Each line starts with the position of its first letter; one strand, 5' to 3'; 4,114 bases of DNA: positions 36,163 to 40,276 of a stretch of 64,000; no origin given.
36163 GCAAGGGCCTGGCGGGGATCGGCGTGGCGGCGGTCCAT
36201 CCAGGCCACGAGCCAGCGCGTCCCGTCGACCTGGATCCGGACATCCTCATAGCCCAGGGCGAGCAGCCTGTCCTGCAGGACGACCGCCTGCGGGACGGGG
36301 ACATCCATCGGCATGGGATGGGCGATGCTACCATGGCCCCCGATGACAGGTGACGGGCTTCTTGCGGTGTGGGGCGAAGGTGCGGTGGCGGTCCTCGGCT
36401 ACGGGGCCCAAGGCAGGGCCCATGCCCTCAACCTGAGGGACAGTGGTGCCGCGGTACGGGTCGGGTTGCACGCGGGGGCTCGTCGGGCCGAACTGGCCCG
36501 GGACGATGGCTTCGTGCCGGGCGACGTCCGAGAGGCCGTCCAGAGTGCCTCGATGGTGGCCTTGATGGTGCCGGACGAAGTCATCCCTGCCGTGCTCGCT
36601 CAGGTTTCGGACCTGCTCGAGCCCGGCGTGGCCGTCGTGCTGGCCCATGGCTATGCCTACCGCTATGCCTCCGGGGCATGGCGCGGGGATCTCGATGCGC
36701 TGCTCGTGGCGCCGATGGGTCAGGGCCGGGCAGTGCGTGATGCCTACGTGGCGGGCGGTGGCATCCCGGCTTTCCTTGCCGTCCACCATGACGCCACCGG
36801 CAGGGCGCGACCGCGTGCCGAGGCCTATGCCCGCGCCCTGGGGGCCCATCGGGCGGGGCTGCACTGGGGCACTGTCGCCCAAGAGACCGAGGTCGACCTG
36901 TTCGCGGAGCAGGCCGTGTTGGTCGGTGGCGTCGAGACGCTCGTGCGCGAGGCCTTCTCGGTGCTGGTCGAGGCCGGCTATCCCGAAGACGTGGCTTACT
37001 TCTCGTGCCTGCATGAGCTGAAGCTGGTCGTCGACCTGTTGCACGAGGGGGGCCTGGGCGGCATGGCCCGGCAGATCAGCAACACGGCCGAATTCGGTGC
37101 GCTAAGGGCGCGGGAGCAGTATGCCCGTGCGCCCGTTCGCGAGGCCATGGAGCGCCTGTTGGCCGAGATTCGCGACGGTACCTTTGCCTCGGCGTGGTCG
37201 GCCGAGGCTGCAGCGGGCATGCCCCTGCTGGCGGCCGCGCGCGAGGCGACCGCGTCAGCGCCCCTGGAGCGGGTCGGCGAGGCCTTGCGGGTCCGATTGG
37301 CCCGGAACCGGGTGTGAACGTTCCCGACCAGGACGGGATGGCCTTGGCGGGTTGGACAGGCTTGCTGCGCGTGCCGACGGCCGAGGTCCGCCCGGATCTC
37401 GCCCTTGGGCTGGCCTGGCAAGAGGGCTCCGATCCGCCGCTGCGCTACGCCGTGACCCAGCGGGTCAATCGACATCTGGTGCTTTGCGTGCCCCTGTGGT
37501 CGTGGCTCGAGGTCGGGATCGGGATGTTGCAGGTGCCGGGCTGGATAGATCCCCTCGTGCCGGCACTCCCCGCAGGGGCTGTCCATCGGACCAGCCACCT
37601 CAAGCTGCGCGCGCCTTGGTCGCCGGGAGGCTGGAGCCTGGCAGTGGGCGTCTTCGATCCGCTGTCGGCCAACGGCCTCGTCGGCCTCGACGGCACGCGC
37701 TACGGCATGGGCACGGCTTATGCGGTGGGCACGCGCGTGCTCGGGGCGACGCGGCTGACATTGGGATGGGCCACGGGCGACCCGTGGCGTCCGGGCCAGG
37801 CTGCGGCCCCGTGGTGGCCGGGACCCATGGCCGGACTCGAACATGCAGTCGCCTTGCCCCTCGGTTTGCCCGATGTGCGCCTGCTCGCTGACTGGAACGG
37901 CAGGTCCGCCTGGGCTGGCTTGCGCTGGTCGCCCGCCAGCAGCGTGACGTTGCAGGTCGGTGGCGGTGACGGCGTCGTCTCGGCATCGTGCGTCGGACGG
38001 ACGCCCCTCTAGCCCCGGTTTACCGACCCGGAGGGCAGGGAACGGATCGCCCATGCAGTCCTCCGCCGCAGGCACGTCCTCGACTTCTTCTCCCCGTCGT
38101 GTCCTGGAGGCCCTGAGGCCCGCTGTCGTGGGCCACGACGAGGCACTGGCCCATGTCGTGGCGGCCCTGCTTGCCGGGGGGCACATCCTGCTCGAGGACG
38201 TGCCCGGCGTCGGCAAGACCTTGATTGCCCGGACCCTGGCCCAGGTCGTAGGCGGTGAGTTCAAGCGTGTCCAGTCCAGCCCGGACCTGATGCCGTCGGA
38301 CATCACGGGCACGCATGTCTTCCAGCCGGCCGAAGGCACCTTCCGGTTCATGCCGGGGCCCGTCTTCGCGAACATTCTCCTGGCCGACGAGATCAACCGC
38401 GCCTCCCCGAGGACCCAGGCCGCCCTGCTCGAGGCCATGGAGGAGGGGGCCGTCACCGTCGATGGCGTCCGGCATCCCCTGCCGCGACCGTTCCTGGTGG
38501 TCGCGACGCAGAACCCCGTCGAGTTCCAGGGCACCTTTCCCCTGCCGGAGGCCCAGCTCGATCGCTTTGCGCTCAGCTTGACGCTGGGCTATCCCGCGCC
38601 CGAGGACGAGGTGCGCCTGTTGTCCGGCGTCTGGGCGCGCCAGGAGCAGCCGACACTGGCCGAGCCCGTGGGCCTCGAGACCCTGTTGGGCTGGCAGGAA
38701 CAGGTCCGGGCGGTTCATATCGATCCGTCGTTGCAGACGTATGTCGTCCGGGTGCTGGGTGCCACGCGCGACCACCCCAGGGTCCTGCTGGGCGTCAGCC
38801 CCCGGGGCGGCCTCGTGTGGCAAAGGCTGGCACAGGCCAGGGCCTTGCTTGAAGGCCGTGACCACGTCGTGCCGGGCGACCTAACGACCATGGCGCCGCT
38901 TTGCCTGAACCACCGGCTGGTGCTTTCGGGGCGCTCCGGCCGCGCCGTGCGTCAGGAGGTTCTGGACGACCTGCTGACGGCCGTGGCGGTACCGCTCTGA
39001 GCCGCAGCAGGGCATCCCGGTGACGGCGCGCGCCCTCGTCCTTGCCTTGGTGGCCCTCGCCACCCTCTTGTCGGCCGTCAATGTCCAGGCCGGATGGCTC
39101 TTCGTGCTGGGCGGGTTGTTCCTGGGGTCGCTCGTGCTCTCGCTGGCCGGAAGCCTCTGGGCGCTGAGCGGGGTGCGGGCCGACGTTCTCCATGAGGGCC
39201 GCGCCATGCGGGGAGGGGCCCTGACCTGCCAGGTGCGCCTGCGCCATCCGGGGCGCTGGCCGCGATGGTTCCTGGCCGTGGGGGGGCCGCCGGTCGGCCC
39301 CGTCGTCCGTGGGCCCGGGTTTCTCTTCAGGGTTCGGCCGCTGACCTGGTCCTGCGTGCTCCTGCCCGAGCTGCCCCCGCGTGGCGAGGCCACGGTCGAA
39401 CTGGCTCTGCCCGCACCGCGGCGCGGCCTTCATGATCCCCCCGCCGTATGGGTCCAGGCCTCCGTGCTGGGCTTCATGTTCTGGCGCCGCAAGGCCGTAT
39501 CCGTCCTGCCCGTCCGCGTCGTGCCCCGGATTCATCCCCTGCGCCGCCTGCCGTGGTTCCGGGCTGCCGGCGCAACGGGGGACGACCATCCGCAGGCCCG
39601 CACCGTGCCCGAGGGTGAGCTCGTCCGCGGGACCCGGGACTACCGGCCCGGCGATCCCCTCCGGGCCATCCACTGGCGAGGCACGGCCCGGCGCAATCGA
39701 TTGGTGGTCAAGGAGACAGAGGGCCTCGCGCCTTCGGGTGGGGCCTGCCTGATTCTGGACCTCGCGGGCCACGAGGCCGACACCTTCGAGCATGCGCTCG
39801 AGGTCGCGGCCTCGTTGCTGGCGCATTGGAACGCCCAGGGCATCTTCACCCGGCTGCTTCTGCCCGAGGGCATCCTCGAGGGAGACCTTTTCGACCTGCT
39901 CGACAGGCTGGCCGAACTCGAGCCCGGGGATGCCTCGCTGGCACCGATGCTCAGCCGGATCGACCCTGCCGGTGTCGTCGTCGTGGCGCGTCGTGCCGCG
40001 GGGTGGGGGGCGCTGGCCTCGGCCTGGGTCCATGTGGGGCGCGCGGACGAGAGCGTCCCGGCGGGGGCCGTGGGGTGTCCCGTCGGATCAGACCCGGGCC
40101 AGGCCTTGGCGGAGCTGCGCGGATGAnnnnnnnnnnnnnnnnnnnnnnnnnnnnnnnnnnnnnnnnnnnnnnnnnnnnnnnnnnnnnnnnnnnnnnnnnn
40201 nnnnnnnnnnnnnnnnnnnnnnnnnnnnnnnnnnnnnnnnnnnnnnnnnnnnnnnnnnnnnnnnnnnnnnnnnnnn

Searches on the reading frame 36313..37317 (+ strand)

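Call 63: search_protein_families(library=pfam, proteins=[window:36313-37317:+])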
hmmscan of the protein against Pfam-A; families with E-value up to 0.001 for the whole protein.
window:36313-37317:+ (334 aa): 5 families
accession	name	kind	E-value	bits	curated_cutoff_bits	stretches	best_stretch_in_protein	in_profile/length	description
PF07991.19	KARI_N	-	1.5e-46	158.4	20.6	1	24-182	6-165/165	Acetohydroxy acid isomeroreductase, NADPH-binding domain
PF01450.25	KARI_C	-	3.6e-45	154.3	29.1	1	190-327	3-140/144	Ketol-acid reductoisomerase, C-terminal domain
PF03807.23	F420_oxidored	-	7e-07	30.2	21.6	1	25-103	2-84/94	NADP oxidoreductase coenzyme F420-dependent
PF03446.21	NAD_binding_2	-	0.0001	22.8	21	1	25-109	2-90/161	NAD binding domain of 6-phosphogluconate dehydrogenase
PF01210.29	NAD_Gly3P_dh_N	-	0.00024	21.5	23.1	0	71-110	62-101/158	NAD-dependent glycerol-3-phosphate dehydrogenase N-terminus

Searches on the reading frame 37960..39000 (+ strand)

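Call 63: search_protein_families(library=pfam, proteins=[window:37960-39000:+])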
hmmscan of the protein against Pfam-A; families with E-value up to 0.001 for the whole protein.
window:37960-39000:+ (346 aa): 8 families
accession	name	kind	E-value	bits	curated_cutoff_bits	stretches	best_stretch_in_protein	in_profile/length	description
PF07726.17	AAA_3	-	3.9e-61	205.2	27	1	75-204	1-130/131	ATPase family associated with various cellular activities (AAA)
PF17863.7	AAA_lid_2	-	8.4e-20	70.7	22.7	1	268-325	2-59/74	AAA lid domain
PF07728.20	AAA_5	-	8.3e-14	52.2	22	1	76-203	2-139/139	AAA domain (dynein-related subfamily)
PF20030.5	bpMoxR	-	6.1e-06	25.9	27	1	46-233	4-190/205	MoxR domain in the MoxR-vWA-beta-propeller ternary systems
PF00004.35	AAA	-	1.4e-05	25.9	21.2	1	78-187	3-112/131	ATPase family associated with various cellular activities (AAA)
PF01078.27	Mg_chelatase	-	9.6e-05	22.3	20.3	0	56-97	5-46/207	Magnesium chelatase, subunit ChlI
PF05496.18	RuvB_N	-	0.0001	22.5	27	0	74-165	34-113/159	Holliday junction DNA helicase RuvB P-loop domain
PF00158.32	Sigma54_activat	-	0.00081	19.5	20.2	0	72-184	21-141/168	Sigma-54 interaction domain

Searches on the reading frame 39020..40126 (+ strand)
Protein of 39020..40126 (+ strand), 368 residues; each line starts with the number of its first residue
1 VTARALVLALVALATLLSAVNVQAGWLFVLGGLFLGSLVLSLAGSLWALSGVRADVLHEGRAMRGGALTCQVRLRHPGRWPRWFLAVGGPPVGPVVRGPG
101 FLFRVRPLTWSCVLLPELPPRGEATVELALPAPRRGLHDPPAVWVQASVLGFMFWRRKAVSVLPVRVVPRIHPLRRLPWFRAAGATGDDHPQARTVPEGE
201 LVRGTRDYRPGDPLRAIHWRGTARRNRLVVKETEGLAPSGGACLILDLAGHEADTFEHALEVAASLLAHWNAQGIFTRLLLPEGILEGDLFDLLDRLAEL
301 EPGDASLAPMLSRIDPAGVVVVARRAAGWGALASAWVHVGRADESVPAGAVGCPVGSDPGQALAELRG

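Call 63: search_protein_families(library=pfam, proteins=[window:39020-40126:+])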
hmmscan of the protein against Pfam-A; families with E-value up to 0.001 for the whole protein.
window:39020-40126:+ (368 aa): 1 family
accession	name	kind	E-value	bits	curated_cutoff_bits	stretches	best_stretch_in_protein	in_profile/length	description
PF01882.25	DUF58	-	3e-05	23.8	23.4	1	205-234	2-31/216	Protein of unknown function DUF58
